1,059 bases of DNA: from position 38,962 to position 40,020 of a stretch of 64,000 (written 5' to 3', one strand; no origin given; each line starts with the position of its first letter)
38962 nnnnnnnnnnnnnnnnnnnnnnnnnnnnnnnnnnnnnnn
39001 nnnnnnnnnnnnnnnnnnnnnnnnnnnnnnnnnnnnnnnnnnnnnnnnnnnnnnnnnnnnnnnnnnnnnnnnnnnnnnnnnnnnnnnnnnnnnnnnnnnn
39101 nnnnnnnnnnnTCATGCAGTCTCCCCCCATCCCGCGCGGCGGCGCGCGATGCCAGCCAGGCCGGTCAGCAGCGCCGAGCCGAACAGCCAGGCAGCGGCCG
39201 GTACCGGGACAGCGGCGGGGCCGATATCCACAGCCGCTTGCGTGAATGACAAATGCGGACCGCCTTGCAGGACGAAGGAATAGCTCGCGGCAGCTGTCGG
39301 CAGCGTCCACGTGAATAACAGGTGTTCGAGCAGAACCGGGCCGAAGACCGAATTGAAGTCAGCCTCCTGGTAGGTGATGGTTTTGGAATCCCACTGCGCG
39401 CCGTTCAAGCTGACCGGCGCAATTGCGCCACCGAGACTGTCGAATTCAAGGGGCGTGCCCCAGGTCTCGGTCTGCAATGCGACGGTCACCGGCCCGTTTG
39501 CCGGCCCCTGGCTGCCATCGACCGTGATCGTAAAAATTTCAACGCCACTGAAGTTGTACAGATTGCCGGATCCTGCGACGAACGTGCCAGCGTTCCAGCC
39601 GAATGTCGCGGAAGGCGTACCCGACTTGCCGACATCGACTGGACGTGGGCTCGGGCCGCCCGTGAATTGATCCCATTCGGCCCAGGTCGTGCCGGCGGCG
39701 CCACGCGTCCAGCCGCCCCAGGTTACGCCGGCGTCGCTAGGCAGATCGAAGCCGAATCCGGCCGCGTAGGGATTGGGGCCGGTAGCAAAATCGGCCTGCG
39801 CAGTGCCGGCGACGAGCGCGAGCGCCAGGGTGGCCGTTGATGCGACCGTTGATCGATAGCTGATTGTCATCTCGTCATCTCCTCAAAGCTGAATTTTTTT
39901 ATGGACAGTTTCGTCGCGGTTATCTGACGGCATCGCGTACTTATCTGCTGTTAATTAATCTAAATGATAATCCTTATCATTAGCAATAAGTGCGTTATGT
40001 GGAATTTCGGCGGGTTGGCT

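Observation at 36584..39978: Fur-box operon of four translationally coupled surface-tagged exoproteins, two of them zinc metalloproteases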

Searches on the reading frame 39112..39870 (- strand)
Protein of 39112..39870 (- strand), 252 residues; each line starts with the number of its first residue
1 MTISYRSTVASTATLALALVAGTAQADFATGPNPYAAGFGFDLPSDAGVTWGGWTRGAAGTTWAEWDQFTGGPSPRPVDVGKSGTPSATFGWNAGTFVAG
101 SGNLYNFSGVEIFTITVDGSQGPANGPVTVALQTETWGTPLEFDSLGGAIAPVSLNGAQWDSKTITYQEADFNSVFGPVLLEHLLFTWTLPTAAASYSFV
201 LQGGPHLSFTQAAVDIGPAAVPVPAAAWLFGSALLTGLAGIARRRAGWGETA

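Call 4: search_protein_families(library=pfam, proteins=[window:39112-39870:-], max_evalue=0.1)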
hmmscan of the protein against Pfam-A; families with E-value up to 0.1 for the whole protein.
window:39112-39870:- (252 aa): 0 families

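Call 5: search_protein_families(library=ncbifam, proteins=[window:39112-39870:-], max_evalue=1)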
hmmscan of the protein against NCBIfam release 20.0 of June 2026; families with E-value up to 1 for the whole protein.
window:39112-39870:- (252 aa): 2 families
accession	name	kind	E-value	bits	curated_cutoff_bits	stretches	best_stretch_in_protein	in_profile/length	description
NF033554.9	floc_PepA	equivalog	0.0044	16.9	80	1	93-245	113-260/261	flocculation-associated PEP-CTERM protein PepA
TIGR03370.1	VPLPA-CTERM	domain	0.012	15.6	25.35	1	221-245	1-24/25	VPLPA-CTERM sorting domain-containing protein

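Call 7: find_encoding_contigs(protein=window:39112-39870:-, flank=10000, max_places=6)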
Protein window:39112-39870:- (252 aa): no gene with exactly this product is on record in the collection.

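Call 10: search_solved_structures(query=window:39112-39870:-, max_evalue=1)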
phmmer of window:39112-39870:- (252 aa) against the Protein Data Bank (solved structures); distinct sequences matched with E-value up to 1: 2.
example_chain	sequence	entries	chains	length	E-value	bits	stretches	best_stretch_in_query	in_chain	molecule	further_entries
1wc2_A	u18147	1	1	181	0.23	14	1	86-109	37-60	ENDOGLUCANASE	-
4wtp_A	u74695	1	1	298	0.91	12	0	47-95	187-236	beta-1,3-glucanosyltransferase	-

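Call 14: find_homologous_proteins(query=window:39112-39870:-, max_evalue=0.001)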
Query window:39112-39870:- (252 aa): 105 proteins with E <= 0.001 among 8000 candidates.
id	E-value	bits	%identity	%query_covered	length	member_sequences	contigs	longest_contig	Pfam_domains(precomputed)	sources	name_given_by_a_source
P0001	2.1e-160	550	100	100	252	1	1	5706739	-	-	-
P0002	1.1e-101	358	73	89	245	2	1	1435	-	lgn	-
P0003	5.4e-99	349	68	92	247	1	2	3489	-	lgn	-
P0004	4.1e-95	336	63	96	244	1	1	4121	-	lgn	-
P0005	1.5e-94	334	68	88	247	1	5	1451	-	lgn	-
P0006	9.2e-84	299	61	94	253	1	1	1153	-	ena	-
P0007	2.2e-83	298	66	87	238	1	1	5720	-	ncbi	ncbi:MAG: VPLPA-CTERM sorting domain-containing protein [Gammaproteobacteria bacterium]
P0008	4.9e-83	297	60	97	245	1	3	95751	-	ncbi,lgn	ncbi:MAG: VPLPA-CTERM sorting domain-containing protein [Gammaproteobacteria bacterium]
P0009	3.0e-80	287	58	96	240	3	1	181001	-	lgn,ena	-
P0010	9.6e-77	276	59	83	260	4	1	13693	-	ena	-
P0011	1.1e-71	259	55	96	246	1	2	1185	-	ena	-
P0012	6.3e-69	250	58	88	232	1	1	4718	-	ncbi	ncbi:MAG: VPLPA-CTERM sorting domain-containing protein, partial [Pseudomonadota bacterium]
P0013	3.2e-64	235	68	64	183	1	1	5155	-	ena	-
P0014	6.8e-59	217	52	96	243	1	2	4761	-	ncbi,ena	-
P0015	3.2e-56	209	51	94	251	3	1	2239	-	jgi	jgi:hypothetical protein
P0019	1.6e-54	203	48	95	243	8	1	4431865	-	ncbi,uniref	ncbi:VPLPA-CTERM sorting domain-containing protein [Methylomonas sp. HW2-6]|uniref:VPLPA-CTERM sorti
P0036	3.4e-48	182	46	94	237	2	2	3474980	-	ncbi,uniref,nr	ncbi:putative secreted protein with PEP-CTERM sorting signal [Nitrosospira sp. Nsp5]|uniref:PEP-CTER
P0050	3.3e-46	176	45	91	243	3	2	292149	-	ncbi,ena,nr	ncbi:MAG: exosortase [Proteobacteria bacterium ST_bin11]|nr:MAG: exosortase [Proteobacteria bacteriu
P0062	2.5e-43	166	45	93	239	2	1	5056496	-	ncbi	-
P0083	2.8e-37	147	41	94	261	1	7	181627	-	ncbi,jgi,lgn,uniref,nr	ncbi:PEP-CTERM sorting domain-containing protein [Nitrosovibrio sp. Nv17]|jgi:hypothetical protein|u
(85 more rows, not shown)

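Call 15: find_encoding_contigs(protein=P0008, flank=10000, max_places=1)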
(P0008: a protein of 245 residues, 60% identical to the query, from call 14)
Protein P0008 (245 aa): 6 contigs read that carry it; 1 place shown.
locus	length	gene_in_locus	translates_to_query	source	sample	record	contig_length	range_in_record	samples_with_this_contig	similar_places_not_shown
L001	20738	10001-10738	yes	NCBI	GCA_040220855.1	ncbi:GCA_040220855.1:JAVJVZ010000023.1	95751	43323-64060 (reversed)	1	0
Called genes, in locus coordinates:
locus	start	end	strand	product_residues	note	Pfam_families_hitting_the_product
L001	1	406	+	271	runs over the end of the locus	PF00561:Abhydrolase_1, PF12146:Hydrolase_4, PF12697:Abhydrolase_6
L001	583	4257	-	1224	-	PF13188:PAS_8 (weak), PF08447:PAS_3, PF08448:PAS_4, PF08447:PAS_3, PF00989:PAS, PF08448:PAS_4, PF00990:GGDEF, PF00563:EAL, +4 more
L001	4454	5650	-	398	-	PF02515:CoA_transf_3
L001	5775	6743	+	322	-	PF00478:IMPDH (faint), PF03060:NMO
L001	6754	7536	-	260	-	PF13501:SoxY, PF08770:SoxZ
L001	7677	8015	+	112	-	PF03992:ABM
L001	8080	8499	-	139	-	-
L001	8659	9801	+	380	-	PF20311:DUF6607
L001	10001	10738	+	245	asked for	-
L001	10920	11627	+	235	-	-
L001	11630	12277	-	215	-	PF10615:DUF2470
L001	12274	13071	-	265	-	PF00005:ABC_tran, PF02463:SMC_N (faint), PF13304:AAA_21 (faint)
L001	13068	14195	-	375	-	PF01032:FecCD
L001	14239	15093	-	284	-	PF01497:Peripla_BP_2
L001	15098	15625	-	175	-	PF01243:PNPOx_N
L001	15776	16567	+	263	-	-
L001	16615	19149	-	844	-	PF07715:Plug, PF00593:TonB_dep_Rec_b-barrel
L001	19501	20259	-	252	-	-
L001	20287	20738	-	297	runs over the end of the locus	PF03446:NAD_binding_2, PF03807:F420_oxidored (weak), PF21761:RedAm-like_C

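Call 16: find_encoding_contigs(protein=P0019, flank=10000, max_places=1)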
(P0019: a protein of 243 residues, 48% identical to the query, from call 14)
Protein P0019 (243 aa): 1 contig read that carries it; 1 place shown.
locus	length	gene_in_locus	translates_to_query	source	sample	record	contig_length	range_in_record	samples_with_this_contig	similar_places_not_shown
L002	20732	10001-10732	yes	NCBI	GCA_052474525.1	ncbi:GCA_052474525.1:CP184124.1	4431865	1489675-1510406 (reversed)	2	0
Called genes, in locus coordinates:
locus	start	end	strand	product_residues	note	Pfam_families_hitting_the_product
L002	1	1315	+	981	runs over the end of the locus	PF17152:CHASE8, PF00672:HAMP, PF00989:PAS, PF13426:PAS_9, PF13426:PAS_9, PF00512:HisKA, PF02518:HATPase_c, PF00072:Response_reg, +4 more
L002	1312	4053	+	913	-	PF00072:Response_reg, PF13188:PAS_8 (faint), PF00989:PAS, PF08448:PAS_4, PF13426:PAS_9, PF13185:GAF_2, PF00990:GGDEF, PF00563:EAL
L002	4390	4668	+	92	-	-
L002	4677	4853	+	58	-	PF10636:hemP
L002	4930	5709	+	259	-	PF03544:TonB_C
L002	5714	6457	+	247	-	PF01618:MotA_ExbB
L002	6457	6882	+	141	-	PF02472:ExbD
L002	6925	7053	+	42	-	-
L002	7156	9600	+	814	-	PF07715:Plug, PF00593:TonB_dep_Rec_b-barrel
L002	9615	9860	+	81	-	-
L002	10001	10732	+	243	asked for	-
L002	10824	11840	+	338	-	PF05171:HemS, PF06228:ChuX_HutX, PF05171:HemS, PF06228:ChuX_HutX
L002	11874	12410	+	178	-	PF01243:PNPOx_N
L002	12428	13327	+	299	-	PF01497:Peripla_BP_2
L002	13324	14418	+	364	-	PF01032:FecCD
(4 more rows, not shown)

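Call 17: find_encoding_contigs(protein=P0036, flank=10000, max_places=1)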
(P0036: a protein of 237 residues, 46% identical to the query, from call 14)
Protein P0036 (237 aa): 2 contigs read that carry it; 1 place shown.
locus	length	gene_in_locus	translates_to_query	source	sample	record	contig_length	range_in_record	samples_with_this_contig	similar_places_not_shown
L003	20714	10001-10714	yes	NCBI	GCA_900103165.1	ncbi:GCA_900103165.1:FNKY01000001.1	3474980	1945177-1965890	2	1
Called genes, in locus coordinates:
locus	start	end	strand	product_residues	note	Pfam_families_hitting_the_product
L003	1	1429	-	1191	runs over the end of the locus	PF03924:CHASE, PF08448:PAS_4, PF00989:PAS, PF08448:PAS_4, PF13426:PAS_9, PF00989:PAS, PF08447:PAS_3, PF08448:PAS_4, +6 more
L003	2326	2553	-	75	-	-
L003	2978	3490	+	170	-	PF04542:Sigma70_r2, PF07638:Sigma70_ECF (faint), PF08281:Sigma70_r4_2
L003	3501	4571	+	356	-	PF16220:DUF4880, PF04773:FecR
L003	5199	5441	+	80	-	PF16220:DUF4880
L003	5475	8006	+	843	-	PF07660:STN (faint), PF07715:Plug, PF00593:TonB_dep_Rec_b-barrel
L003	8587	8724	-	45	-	-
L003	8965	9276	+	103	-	-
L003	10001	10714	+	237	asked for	-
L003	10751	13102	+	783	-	PF07715:Plug, PF00593:TonB_dep_Rec_b-barrel, PF14905:OMP_b-brl_3 (weak)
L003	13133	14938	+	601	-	PF01903:CbiX (faint)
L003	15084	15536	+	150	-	-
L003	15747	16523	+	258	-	PF00196:GerE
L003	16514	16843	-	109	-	PF19581:Glyoxalase_7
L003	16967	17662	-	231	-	PF07589:PEP_exosort_dom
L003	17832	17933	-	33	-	PF07589:PEP_exosort_dom (weak)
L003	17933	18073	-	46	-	-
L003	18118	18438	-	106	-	-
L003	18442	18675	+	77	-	-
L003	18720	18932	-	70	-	-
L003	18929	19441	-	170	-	PF21926:FeeM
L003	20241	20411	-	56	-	-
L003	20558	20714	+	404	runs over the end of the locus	-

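Call 19: find_encoding_contigs(protein=P0009, flank=10000, max_places=1)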
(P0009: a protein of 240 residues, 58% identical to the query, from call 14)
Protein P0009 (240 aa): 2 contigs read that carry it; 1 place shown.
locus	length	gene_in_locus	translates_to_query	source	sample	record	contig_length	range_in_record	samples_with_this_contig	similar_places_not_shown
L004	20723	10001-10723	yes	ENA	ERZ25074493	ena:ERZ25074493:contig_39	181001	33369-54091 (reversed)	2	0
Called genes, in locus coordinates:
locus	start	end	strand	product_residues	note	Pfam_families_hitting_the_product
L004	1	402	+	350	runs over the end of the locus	PF00072:Response_reg, PF01339:CheB_methylest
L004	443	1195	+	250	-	PF20560:MotA_N (weak), PF01618:MotA_ExbB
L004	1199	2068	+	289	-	PF13677:MotB_plug, PF00691:OmpA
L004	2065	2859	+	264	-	PF00142:Fer4_NifH (weak), PF01656:CbiA, PF02374:ArsA_ATPase, PF06564:CBP_BcsQ, PF07015:VirC1 (faint), PF09140:MipZ, PF10609:ParA, PF13614:AAA_31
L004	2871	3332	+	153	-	-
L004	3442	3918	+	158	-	PF01584:CheW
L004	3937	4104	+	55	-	-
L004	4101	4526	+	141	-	PF10975:DUF2802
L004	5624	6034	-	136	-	PF12680:SnoaL_2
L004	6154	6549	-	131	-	-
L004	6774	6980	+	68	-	PF04102:SlyX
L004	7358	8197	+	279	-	PF17131:TP_0789-like, PF07044:DUF1329 (weak)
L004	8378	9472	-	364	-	PF01544:CorA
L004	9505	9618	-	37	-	-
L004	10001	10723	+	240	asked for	-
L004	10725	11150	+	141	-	-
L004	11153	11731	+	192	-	-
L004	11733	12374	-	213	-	PF10615:DUF2470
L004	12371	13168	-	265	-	PF00005:ABC_tran, PF02463:SMC_N (faint), PF13304:AAA_21 (faint)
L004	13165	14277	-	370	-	PF01032:FecCD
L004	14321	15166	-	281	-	PF01497:Peripla_BP_2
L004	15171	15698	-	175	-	PF01243:PNPOx_N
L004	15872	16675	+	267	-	-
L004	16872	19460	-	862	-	PF07715:Plug, PF00593:TonB_dep_Rec_b-barrel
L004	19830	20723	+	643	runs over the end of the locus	PF18566:Ldi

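Call 20: find_encoding_contigs(protein=P0007, flank=6000, max_places=1)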
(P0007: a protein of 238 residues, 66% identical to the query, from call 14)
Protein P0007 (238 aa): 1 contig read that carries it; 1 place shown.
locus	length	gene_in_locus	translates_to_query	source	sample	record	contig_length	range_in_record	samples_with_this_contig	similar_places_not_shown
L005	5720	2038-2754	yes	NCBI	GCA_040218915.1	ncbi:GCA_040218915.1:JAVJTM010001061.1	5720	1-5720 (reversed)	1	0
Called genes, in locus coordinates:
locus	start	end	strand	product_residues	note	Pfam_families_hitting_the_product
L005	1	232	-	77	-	?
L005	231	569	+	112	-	PF03992:ABM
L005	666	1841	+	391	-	PF20311:DUF6607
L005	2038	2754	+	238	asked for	-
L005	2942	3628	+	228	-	-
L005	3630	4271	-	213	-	PF10615:DUF2470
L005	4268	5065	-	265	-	PF00005:ABC_tran, PF02463:SMC_N (faint), PF13304:AAA_21 (faint)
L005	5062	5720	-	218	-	PF01032:FecCD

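Call 21: find_encoding_contigs(protein=P0010, flank=10000, max_places=1)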
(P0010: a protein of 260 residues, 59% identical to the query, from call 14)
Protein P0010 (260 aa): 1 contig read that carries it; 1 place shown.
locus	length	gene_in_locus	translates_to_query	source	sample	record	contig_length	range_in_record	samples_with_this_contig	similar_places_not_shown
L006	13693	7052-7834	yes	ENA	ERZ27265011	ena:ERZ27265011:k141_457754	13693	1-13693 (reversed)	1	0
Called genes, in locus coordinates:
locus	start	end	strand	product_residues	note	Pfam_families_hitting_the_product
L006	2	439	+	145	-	?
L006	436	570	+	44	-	-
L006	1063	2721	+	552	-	PF02028:BCCT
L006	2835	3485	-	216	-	-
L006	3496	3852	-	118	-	-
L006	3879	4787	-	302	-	-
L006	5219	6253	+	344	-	PF00561:Abhydrolase_1, PF12146:Hydrolase_4, PF12697:Abhydrolase_6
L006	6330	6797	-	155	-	-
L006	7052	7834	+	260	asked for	-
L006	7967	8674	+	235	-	-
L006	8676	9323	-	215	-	PF10615:DUF2470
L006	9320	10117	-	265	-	PF00005:ABC_tran, PF02463:SMC_N (faint), PF13304:AAA_21 (faint)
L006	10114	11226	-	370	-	PF01032:FecCD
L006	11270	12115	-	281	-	PF01497:Peripla_BP_2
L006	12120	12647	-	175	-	PF01243:PNPOx_N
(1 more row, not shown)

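Call 32: predict_structure(alignment_id=A1)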
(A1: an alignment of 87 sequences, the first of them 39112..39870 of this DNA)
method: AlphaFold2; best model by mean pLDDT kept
length: 252 residues; sequences in the alignment: 87
mean_pLDDT: 89.9   pTM: 0.82
mean pLDDT of the five models: 89.9, 89.6, 89.2, 87.7, 86.1
residues with pLDDT >= 90: 183; 70-90: 38; 50-70: 30; < 50: 1
segments of 3 or more residues with pLDDT < 50: none
pLDDT, mean of each block of 10 residues (from residue 1): 57 67 65 92 93 93 96 93 97 96 95 98 94 98 97 98 98 94 98 98 97 96 79 88 73 50
secondary structure, 60 per line:
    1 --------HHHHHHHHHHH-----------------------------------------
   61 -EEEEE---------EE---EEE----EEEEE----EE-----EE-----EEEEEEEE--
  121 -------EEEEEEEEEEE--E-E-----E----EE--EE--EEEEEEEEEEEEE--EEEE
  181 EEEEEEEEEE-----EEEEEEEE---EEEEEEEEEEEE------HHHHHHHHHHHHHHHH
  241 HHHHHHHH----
elements in order: H9-19 E62-66 E81-83 E88-92 E111-118 E128-138 E162-174 E177-190 E196-203 E207-218 H225-248

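Call 36: fold_search(model_id=the predicted structure, library=pdb)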
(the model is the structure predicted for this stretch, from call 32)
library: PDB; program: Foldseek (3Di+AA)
matches with E <= 10: 1229; with E <= 0.001: 0
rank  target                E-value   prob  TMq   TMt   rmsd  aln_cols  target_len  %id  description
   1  8j3x_A                8.5e-03  0.96  0.24  0.17   7.5       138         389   13  Crystal structure of CBM6E from Saccharophagus degradans (released 2024-04-24)
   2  8j3x_B                8.9e-03  0.96  0.24  0.17   7.6       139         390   13  Crystal structure of CBM6E from Saccharophagus degradans (released 2024-04-24)
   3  8u49                  9.4e-03  0.44  0.16  0.08  15.1       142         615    9  The Apo Crystal Structure of BlCel9A from Glycoside Hydrolase Family 9 (released 2024-02-14)
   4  3ac0_D                1.4e-02  0.63  0.21  0.10  10.0       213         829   15  Crystal structure of Beta-glucosidase from Kluyveromyces marxianus in complex with glucose (released 2010-08-11)
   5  5w6h_A                1.4e-02  0.54  0.19  0.08  14.2       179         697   10  Crystal structure of Bacteriophage CBA120 tailspike protein 4 enzymatically active domain (TSP4dN, orf213) (released 2018-10-24)
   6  7ofv_A                1.5e-02  0.77  0.25  0.32  10.5       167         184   12  NMR-guided design of potent and selective EphA4 agonistic ligands (released 2021-08-11)
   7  8iq9_A                1.5e-02  0.44  0.20  0.11  13.7       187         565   12  Crystal structure of trimeric K2-2 TSP in complex with tetrasaccharide and octasaccharide (released 2024-02-21)
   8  3nru_K                1.8e-02  0.41  0.19  0.26  14.8       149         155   10  Ligand binding domain of EPHA7 (released 2010-12-08)
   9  8u4a_A                1.9e-02  0.35  0.17  0.09  14.9       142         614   10  Crystal Structure of BlCel9A from Glycoside Hydrolase Family 9 in Complex with Cellotriose (released 2024-02-14)
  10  8iqe_A                2.1e-02  0.38  0.19  0.10  13.9       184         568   12  Crystal structure of tetrameric K2-2 TSP (released 2024-02-21)
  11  8imx_T                2.7e-02  0.75  0.22  0.12   7.3       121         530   11  Cryo-EM structure of GPI-T with a chimeric GPI-anchored protein (released 2023-08-16)
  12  8ic1_A                2.9e-02  0.80  0.26  0.15   8.8       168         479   10  endo-alpha-D-arabinanase EndoMA1 D51N mutant from Microbacterium arabinogalactanolyticum in complex with arabinooligos (released 2023-08-16)
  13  8w7n                  3.1e-02  0.97  0.29  0.09   6.4       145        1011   16  Crystal structure of the in-cell Cry1Aa purified from Bacillus thuringiensis (released 2024-03-06)
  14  1dq4_B                3.4e-02  0.44  0.24  0.26  13.2       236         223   13  A transient unlocked concanavalin A structure with MN2+ bound in the transition metal ion binding site S1 and an empty (released 2000-01-19)
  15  2w46_A                3.8e-02  0.75  0.27  0.42   9.3       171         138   11  CBM35 from Cellvibrio japonicus Abf62 (released 2009-01-27)
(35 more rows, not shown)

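Call 46: search_solved_structures(query=A1, max_evalue=10)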
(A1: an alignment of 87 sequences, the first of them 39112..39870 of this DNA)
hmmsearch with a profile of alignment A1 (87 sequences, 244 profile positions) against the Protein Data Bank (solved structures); distinct sequences matched with E-value up to 10: 0.

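Call 67: find_encoding_contigs(protein=P0062, flank=7000, max_places=1)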
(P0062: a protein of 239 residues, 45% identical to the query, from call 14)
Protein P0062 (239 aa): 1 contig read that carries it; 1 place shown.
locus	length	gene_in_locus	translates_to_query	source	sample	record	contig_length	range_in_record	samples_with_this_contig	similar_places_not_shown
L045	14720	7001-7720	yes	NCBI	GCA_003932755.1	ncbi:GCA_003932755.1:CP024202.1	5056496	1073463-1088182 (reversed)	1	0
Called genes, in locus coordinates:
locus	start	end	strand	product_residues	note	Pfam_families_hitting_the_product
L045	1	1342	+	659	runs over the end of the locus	-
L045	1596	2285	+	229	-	PF00535:Glycos_transf_2, PF10111:Glyco_tranf_2_2 (weak)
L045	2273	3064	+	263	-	PF04116:FA_hydroxylase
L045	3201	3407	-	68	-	PF20104:DUF6494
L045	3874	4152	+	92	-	-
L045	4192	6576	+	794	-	PF07715:Plug, PF00593:TonB_dep_Rec_b-barrel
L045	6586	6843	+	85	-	-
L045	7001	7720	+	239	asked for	-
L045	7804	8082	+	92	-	-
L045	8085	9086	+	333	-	PF05171:HemS, PF06228:ChuX_HutX, PF05171:HemS, PF06228:ChuX_HutX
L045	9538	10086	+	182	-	PF01243:PNPOx_N, PF13883:CREG_beta-barrel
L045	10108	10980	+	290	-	PF01497:Peripla_BP_2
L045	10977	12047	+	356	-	PF01032:FecCD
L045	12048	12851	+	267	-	PF00005:ABC_tran, PF02463:SMC_N (faint), PF13304:AAA_21 (faint)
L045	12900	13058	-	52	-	-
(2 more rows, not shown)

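Call 68: find_encoding_contigs(protein=P0050, flank=7000, max_places=1)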
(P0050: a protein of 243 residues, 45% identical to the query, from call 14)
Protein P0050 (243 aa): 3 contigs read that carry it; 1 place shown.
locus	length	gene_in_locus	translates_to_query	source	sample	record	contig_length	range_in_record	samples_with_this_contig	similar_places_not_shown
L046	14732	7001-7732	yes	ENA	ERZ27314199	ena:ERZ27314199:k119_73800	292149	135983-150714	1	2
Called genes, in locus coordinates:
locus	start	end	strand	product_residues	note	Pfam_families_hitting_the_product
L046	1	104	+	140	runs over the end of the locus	PF02472:ExbD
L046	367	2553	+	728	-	PF07715:Plug, PF00593:TonB_dep_Rec_b-barrel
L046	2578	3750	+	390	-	PF03929:PepSY_TM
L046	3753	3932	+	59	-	-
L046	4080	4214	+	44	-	-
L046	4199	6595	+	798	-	PF07715:Plug, PF00593:TonB_dep_Rec_b-barrel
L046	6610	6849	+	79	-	-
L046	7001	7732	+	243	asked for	-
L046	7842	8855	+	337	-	PF05171:HemS, PF06228:ChuX_HutX, PF05171:HemS, PF06228:ChuX_HutX (weak)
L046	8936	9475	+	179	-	PF01243:PNPOx_N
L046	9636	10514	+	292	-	PF01497:Peripla_BP_2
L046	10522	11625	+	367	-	PF01032:FecCD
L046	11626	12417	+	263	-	PF00005:ABC_tran, PF02463:SMC_N (weak), PF13401:AAA_22 (weak), PF13304:AAA_21 (faint)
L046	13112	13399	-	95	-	-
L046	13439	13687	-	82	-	-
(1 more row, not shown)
